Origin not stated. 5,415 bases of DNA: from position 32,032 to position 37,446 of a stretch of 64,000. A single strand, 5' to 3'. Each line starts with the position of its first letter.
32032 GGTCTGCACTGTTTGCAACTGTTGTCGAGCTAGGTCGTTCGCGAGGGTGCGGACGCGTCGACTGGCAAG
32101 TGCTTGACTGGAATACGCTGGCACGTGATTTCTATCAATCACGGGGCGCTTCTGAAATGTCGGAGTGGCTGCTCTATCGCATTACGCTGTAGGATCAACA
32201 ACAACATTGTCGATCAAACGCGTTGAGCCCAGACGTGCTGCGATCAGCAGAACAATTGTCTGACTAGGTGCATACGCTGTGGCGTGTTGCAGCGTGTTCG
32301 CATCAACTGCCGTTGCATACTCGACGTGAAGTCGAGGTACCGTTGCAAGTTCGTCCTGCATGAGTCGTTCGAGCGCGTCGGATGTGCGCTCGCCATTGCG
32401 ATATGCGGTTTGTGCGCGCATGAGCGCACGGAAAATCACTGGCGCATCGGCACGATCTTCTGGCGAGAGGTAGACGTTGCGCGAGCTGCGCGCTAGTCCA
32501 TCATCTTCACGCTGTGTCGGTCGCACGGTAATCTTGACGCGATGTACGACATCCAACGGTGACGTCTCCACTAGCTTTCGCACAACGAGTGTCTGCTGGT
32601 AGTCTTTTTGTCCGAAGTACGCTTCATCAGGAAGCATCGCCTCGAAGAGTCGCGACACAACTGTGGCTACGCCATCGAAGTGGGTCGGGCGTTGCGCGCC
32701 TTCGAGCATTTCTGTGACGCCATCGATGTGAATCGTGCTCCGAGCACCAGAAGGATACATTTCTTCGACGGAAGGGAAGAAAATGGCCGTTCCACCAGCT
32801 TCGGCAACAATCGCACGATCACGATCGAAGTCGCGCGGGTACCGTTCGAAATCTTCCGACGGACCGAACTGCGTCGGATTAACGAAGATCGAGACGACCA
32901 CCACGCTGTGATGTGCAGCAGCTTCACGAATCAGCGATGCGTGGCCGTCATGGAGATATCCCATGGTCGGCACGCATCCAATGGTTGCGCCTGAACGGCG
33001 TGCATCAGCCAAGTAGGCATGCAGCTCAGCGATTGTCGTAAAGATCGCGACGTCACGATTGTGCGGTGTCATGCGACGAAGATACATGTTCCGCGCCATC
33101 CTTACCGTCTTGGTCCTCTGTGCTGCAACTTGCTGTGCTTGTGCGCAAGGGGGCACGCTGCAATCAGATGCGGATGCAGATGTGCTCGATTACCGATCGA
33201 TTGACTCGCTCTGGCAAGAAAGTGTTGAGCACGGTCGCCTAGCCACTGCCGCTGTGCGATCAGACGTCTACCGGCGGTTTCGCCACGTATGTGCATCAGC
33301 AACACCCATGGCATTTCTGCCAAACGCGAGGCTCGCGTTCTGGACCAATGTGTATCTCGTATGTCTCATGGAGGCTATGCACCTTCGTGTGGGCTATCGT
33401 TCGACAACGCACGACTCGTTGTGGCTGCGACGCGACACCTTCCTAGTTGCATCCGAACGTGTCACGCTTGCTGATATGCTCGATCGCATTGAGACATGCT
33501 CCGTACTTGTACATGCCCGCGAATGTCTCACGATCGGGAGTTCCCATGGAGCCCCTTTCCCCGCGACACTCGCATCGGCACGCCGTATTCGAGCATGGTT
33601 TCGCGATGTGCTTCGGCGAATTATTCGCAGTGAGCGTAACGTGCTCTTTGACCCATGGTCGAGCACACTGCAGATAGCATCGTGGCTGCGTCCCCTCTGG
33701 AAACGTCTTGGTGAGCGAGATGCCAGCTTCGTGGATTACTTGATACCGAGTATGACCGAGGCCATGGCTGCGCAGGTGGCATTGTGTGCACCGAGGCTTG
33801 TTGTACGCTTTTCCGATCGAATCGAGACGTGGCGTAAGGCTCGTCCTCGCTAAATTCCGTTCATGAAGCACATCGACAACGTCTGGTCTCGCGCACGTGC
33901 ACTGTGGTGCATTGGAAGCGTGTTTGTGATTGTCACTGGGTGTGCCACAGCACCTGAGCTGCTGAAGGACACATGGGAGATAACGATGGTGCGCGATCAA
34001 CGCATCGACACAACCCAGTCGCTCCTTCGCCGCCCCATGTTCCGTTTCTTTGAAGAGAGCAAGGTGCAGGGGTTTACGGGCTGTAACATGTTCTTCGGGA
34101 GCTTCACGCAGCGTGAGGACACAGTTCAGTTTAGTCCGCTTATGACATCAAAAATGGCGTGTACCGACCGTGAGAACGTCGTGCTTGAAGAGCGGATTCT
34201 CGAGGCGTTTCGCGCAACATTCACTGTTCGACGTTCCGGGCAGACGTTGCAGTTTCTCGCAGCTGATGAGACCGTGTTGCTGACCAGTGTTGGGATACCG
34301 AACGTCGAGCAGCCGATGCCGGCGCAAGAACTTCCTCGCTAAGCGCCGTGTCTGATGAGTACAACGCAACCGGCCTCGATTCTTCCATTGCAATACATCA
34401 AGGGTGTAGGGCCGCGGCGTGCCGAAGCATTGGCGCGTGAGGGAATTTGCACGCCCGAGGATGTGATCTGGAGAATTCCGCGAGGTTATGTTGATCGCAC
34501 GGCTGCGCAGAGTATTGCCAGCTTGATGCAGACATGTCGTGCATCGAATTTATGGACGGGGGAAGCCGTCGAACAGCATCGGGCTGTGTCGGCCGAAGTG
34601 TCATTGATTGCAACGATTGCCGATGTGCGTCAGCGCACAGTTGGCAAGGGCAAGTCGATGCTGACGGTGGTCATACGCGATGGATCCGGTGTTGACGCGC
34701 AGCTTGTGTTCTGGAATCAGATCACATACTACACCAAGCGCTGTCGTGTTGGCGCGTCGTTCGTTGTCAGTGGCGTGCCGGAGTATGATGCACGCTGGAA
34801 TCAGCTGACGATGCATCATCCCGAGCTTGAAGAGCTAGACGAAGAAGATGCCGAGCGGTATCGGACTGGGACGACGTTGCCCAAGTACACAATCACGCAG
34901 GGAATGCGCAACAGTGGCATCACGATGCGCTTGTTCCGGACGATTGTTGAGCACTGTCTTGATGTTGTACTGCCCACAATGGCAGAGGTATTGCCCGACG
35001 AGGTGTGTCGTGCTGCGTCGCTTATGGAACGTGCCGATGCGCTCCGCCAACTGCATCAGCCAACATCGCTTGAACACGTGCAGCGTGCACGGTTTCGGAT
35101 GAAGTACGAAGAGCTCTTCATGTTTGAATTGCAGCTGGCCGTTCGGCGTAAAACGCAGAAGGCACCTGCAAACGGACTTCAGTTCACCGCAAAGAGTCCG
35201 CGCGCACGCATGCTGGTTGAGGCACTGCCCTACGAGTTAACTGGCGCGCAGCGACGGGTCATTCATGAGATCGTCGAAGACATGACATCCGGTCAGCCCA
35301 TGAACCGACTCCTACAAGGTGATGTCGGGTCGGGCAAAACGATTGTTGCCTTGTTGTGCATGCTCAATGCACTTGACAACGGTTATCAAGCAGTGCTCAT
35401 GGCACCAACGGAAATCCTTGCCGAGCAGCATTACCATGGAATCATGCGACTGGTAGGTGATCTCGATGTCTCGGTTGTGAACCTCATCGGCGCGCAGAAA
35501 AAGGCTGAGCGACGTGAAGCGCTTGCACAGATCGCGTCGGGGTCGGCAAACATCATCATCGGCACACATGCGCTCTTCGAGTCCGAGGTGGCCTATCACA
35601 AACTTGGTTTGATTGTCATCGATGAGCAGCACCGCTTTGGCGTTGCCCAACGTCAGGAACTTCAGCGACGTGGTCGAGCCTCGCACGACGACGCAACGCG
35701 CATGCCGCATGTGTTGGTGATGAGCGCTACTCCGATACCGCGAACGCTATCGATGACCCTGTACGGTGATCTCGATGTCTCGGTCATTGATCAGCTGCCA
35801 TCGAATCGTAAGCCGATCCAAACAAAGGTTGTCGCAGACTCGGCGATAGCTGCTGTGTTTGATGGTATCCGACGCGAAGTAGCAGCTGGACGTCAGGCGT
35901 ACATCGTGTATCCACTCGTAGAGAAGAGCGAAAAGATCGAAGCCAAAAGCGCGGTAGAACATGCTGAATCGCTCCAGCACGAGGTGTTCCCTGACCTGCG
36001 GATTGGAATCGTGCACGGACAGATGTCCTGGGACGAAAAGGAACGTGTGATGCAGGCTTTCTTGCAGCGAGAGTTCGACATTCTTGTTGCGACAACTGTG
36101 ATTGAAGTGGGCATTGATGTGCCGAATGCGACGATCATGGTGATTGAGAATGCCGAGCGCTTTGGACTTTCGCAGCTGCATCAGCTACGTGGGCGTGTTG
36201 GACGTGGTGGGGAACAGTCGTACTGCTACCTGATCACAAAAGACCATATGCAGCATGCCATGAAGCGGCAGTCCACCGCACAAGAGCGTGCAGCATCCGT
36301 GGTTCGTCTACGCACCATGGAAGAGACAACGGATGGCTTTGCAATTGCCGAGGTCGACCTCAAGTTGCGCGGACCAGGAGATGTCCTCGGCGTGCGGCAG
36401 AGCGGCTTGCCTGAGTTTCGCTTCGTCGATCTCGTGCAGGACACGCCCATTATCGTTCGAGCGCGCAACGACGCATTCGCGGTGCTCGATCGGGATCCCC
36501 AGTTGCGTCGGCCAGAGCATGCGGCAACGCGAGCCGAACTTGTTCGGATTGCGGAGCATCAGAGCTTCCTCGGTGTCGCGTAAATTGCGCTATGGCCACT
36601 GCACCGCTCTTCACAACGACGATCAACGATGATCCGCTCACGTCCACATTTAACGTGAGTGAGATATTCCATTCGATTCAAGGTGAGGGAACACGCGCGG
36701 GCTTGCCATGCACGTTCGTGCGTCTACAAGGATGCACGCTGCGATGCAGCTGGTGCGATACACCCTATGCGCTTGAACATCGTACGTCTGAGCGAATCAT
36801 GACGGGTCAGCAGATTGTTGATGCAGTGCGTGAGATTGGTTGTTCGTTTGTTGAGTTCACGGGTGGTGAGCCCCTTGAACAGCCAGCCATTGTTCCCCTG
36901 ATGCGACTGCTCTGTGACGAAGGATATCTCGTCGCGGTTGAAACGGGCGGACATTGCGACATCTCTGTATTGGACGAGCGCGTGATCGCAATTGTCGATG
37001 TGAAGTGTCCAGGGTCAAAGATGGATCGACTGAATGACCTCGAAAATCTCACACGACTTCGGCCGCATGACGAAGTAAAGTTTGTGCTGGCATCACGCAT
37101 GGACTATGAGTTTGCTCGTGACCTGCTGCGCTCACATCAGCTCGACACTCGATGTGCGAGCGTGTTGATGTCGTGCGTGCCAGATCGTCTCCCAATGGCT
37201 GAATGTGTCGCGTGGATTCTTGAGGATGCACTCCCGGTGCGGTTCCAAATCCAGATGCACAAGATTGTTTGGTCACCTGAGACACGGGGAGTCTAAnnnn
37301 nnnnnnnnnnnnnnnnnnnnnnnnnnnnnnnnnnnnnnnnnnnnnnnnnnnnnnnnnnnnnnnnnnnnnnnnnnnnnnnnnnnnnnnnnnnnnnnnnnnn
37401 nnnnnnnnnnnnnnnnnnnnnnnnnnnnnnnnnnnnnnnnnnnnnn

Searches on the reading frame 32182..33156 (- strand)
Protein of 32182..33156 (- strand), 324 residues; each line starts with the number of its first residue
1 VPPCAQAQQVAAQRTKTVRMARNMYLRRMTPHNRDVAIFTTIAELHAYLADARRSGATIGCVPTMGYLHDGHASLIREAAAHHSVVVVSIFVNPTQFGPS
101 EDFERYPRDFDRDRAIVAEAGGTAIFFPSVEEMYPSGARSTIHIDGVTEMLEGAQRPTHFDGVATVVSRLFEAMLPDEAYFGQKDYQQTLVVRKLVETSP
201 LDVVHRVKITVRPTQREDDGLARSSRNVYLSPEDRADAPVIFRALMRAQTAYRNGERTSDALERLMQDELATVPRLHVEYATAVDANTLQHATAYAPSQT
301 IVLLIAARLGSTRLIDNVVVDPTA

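Call 25: search_protein_families(library=pfam, proteins=[window:32182-33156:-])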
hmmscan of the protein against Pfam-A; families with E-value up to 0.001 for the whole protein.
window:32182-33156:- (324 aa): 1 family
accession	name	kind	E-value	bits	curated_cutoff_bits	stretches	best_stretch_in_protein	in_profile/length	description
PF02569.21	Pantoate_ligase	-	8.1e-98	327.3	20.7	1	38-319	2-268/268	Pantoate-beta-alanine ligase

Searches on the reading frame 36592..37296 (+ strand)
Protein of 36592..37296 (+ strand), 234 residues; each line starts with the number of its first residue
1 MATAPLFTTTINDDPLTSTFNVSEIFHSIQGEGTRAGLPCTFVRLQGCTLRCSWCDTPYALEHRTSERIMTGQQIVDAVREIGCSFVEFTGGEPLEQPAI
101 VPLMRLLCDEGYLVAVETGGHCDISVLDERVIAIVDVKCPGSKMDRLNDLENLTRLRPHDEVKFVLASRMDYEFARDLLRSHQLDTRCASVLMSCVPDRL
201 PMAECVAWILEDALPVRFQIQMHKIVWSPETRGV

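Call 5: search_protein_families(library=pfam, proteins=[window:36592-37296:+])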
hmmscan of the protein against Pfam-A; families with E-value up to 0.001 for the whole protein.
window:36592-37296:+ (234 aa): 2 families
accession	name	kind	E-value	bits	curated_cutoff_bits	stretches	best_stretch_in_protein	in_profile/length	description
PF04055.27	Radical_SAM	-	2e-10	41.5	29.5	1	46-123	5-90/166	Radical SAM superfamily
PF13353.11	Fer4_12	-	1.2e-06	29.3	22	1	29-105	1-75/137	4Fe-4S single cluster domain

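Call 6: search_protein_families(library=ncbifam, proteins=[window:36592-37296:+])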
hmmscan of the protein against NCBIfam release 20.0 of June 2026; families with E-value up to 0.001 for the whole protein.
window:36592-37296:+ (234 aa): 22 families
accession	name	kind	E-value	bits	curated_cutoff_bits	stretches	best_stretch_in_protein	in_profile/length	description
TIGR04349.1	rSAM_QueE_gams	hypoth_equivalog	1.3e-72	243.9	300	1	21-229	2-206/210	7-carboxy-7-deazaguanine synthase QueE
TIGR03963.1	rSAM_QueE_Clost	equivalog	2.9e-55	187.3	260.1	1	20-234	1-219/219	putative 7-carboxy-7-deazaguanine synthase QueE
TIGR03365.1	Bsubt_queE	equivalog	9.4e-25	87.5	206.1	1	20-182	3-175/238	7-carboxy-7-deazaguanine synthase QueE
TIGR04322.1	rSAM_QueE_Ecoli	equivalog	3.2e-20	72.6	200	2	26-73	1-48/215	7-carboxy-7-deazaguanine synthase QueE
TIGR04508.1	queE_Cx14CxxC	equivalog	6.6e-12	45.7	240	1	21-167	2-160/208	7-carboxy-7-deazaguanine synthase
TIGR02495.1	NrdG2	equivalog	2e-11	43.6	131.15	1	39-174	17-159/193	anaerobic ribonucleoside-triphosphate reductase activating protein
TIGR02494.1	PFLE_PFLC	subfamily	5.6e-09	35.7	174.35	1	41-64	17-40/293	glycyl-radical enzyme activating protein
TIGR02493.1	PFLA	equivalog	8e-09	35.2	231.75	1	25-137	7-121/235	pyruvate formate-lyase-activating protein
TIGR04251.1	SCM_rSAM_ScmF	equivalog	7.3e-08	32.2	400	1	44-121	10-91/353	SynChlorMet cassette radical SAM/SPASM protein ScmF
NF048010.1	SfplDhtActHpsHDes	equivalog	5.5e-07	28.7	430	0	30-64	18-47/298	(2S)-3-sulfopropanediol dehydratase activating enzyme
NF033717.2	HPDL_rSAM_activ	equivalog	1.7e-06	27.5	420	1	29-67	9-48/311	4-hydroxyphenylacetate decarboxylase activase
TIGR02109.1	PQQ_syn_pqqE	equivalog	2.1e-06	26.9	381.35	1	47-116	16-86/358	pyrroloquinoline quinone biosynthesis protein PqqE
TIGR04395.1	cutC_activ_rSAM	equivalog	2.8e-06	26.8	360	0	41-65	23-47/309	choline TMA-lyase-activating enzyme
TIGR02666.1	moaA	equivalog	3.2e-05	23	284.05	1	47-107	19-83/336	GTP 3',8-cyclase MoaA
NF043069.1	T4HPD_activ_SAM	equivalog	4e-05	23.1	425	0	41-62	20-41/299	trans-4-hydroxy-L-proline dehydratase activase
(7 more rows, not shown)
